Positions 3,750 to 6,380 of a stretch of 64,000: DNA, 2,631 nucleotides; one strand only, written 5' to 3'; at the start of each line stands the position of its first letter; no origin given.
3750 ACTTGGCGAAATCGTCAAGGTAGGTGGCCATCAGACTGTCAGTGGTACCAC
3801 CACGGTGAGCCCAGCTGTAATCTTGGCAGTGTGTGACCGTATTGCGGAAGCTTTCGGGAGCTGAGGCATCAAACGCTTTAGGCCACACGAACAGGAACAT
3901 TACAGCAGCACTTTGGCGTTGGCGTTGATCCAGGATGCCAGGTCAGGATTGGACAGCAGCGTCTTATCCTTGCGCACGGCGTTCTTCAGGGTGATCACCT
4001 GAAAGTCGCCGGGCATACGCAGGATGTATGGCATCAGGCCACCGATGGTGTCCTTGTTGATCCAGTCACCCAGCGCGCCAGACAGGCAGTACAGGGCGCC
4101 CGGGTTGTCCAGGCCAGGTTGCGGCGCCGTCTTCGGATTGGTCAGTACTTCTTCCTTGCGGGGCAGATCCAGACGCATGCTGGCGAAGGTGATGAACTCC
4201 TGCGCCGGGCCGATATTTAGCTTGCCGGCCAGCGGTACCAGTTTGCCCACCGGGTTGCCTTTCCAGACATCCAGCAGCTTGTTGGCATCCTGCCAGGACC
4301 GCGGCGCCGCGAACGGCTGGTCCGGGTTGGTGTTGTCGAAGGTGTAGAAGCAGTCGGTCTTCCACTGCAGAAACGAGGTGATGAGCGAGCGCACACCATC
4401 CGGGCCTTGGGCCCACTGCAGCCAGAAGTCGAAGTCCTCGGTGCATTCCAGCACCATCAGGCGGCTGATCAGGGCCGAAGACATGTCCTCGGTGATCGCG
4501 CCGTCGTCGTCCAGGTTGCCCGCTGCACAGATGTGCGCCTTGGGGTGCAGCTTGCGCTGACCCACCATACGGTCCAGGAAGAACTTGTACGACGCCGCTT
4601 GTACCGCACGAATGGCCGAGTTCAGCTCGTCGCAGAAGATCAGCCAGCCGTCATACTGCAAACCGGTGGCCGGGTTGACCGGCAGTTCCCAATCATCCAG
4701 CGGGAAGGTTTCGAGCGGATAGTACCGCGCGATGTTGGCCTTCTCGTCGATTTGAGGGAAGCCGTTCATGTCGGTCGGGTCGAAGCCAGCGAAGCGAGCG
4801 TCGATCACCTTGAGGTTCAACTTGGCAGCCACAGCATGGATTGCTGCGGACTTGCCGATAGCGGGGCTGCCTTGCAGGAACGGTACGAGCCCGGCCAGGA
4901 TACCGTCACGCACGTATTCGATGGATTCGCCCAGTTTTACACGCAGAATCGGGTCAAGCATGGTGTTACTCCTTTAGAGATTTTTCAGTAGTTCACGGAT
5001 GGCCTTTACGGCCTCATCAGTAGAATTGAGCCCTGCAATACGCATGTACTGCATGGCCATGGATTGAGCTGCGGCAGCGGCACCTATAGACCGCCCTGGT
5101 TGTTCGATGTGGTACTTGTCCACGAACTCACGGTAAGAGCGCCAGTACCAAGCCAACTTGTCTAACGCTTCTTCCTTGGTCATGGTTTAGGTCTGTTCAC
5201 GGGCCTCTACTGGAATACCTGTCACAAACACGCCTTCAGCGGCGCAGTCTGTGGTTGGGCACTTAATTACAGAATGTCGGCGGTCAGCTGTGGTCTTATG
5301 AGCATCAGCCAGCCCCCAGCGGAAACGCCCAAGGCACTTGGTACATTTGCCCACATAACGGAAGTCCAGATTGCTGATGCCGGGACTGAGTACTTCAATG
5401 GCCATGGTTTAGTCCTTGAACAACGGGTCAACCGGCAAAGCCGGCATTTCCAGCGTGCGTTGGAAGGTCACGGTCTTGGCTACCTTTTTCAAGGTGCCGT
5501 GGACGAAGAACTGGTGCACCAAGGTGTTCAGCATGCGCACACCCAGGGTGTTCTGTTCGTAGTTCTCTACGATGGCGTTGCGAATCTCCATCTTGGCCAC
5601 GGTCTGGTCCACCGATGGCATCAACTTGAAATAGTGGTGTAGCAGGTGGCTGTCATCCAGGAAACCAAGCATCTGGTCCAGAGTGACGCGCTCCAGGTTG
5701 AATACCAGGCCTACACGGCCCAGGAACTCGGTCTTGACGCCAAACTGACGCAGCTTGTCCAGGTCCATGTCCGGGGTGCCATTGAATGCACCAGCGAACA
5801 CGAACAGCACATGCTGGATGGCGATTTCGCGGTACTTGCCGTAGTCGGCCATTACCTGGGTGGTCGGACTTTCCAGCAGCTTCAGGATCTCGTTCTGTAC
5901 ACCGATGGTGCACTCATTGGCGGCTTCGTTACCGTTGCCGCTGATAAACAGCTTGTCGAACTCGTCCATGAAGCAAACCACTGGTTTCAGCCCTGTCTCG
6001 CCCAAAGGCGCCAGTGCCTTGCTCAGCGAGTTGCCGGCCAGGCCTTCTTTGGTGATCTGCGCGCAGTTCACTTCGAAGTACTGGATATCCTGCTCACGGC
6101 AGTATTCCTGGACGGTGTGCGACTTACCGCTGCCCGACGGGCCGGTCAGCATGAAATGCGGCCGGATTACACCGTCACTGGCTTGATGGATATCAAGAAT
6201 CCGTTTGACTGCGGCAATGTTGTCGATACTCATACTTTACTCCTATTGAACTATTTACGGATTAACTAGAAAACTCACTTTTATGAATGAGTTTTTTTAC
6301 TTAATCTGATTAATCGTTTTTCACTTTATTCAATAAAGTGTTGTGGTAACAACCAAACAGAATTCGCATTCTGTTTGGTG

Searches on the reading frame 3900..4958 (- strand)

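Call 64: search_protein_families(library=phrogs, proteins=[window:3900-4958:-], max_evalue=0.00001)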
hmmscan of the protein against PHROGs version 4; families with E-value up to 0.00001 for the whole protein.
window:3900-4958:- (352 aa): 3 families
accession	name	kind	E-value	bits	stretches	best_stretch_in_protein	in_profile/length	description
phrog_1297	-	other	1.6e-93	314.6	1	6-351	8-353/356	ATPase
phrog_16335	-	other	2.1e-48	165.8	1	7-181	10-176/267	ATPase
phrog_21479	-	unknown function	4.2e-14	53.3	1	6-65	9-68/68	-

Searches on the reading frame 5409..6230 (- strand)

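Call 64: search_protein_families(library=phrogs, proteins=[window:5409-6230:-], max_evalue=0.00001)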
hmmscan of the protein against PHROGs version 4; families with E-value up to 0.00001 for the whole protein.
window:5409-6230:- (273 aa): 3 families
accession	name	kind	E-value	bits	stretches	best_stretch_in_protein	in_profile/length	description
phrog_5534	-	unknown function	3.4e-109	365.3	1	6-262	10-269/273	-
phrog_4339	-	unknown function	2.5e-20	74.1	1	85-242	359-504/552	-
phrog_168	-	DNA, RNA and nucleotide metabolism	8.7e-06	26.6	0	24-94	43-112/314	clamp loader of DNA polymerase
